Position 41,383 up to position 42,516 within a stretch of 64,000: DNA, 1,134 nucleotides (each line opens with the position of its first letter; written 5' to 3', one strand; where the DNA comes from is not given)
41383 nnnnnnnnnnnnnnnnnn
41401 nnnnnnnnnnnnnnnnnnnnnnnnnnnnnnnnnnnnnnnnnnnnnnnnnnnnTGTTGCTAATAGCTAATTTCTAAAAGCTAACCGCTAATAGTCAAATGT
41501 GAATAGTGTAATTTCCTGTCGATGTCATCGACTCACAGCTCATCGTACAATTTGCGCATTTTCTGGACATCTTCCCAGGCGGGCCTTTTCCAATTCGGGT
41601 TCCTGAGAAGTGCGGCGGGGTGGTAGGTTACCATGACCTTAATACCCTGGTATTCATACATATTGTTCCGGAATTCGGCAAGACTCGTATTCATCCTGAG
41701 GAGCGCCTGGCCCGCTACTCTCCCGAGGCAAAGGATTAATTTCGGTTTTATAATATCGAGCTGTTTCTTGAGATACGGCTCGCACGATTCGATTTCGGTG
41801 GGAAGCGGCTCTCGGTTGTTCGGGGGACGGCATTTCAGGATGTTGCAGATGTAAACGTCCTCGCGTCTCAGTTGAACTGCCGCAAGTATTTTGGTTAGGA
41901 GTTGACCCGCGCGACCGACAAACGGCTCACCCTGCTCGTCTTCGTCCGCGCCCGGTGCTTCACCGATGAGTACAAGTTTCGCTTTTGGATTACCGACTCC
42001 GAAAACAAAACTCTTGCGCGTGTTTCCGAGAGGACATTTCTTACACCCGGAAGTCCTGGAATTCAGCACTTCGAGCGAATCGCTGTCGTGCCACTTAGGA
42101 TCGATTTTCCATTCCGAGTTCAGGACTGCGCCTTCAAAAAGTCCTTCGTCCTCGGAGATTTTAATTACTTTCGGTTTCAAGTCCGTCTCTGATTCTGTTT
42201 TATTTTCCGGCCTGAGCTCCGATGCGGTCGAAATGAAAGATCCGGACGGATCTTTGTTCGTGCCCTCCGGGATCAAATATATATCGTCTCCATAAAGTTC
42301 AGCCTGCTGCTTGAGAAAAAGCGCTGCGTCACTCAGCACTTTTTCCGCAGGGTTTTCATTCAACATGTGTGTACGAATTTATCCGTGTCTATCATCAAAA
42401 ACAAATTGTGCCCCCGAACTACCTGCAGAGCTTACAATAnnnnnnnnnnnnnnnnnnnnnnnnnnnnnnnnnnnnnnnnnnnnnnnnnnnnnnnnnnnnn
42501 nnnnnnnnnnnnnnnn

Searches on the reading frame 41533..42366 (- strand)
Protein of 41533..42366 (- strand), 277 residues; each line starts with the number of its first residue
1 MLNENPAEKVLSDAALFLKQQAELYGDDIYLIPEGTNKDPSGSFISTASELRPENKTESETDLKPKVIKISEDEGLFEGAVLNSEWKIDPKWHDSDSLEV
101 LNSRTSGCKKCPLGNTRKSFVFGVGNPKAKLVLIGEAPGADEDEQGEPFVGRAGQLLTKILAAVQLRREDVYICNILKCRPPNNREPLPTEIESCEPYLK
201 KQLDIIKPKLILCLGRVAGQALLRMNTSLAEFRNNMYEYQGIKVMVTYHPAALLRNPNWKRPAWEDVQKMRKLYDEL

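Call 31: find_encoding_contigs(protein=window:41533-42366:-, flank=10000, max_places=1)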
Protein window:41533-42366:- (277 aa): 4 contigs read that carry it; 1 place shown.
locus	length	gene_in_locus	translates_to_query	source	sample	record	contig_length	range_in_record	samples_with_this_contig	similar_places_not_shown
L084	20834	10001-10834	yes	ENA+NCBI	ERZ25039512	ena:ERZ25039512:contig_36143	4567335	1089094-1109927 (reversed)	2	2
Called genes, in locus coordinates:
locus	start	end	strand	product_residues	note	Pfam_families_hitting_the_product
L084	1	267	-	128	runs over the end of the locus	PF20791:Acyl-ACP_TE_C (weak), PF13279:4HBT_2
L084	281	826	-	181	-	PF01862:PvlArgDC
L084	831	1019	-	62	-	-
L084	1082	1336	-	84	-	-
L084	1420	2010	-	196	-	PF01327:Pep_deformylase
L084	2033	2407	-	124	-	PF02579:Nitro_FeMo-Co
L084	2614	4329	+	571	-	PF00989:PAS, PF13426:PAS_9, PF00989:PAS, PF08448:PAS_4, PF13426:PAS_9, PF00158:Sigma54_activat, PF14532:Sigma54_activ_2, PF25601:AAA_lid_14, +4 more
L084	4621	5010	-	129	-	PF04241:DUF423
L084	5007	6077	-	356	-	PF03462:PCRF, PF00472:RF-1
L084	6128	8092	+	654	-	PF04055:Radical_SAM, PF06969:HemN_C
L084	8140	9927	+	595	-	PF00989:PAS, PF13426:PAS_9, PF08447:PAS_3, PF00989:PAS, PF08448:PAS_4, PF13188:PAS_8, PF08447:PAS_3, PF13426:PAS_9, +2 more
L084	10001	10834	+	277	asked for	PF03167:UDG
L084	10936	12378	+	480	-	PF00772:DnaB, PF03796:DnaB_C, PF13481:AAA_25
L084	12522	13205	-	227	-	PF00027:cNMP_binding, PF13545:HTH_Crp_2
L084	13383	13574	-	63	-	-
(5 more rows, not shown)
